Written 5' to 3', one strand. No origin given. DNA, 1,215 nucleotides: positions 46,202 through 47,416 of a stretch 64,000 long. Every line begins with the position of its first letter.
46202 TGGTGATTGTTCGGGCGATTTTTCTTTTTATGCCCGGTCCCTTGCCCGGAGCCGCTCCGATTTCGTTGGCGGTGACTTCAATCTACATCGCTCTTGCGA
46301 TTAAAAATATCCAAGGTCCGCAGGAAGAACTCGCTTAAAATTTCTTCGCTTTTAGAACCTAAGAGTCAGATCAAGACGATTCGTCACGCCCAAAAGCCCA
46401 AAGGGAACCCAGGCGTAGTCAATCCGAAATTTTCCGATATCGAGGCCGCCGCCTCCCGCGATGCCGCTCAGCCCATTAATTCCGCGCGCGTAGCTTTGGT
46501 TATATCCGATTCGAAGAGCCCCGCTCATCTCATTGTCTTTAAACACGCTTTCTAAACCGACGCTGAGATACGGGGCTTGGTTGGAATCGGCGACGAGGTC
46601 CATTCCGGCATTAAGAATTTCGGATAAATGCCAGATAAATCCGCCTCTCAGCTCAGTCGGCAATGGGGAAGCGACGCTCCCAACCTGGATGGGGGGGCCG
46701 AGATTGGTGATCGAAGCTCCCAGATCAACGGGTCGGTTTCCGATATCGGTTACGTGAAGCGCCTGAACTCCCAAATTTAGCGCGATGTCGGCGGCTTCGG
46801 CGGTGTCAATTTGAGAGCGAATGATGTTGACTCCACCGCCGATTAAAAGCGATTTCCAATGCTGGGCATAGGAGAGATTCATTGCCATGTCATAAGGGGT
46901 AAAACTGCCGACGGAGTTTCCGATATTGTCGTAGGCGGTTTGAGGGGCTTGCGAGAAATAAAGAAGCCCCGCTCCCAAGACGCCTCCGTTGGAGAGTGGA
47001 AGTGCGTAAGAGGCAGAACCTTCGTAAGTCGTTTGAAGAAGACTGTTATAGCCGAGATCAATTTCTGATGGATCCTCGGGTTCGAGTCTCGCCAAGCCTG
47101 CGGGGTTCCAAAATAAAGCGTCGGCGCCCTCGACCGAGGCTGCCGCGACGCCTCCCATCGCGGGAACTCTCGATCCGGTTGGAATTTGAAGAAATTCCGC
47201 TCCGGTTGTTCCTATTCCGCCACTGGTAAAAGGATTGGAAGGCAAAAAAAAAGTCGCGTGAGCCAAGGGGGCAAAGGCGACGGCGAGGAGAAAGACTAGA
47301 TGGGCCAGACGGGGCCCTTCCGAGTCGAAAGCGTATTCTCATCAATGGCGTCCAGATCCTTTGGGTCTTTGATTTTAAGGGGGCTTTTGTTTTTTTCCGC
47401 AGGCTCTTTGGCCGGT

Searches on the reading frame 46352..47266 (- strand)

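Call 43: search_protein_families(library=pfam, proteins=[window:46352-47266:-], max_evalue=0.01)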
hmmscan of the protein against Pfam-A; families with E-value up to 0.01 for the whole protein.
window:46352-47266:- (304 aa): 1 family
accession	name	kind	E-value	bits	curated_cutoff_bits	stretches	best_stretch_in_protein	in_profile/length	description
PF19572.5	PorV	-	0.0038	17.2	27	1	20-136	10-128/243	Type IX secretion system protein PorV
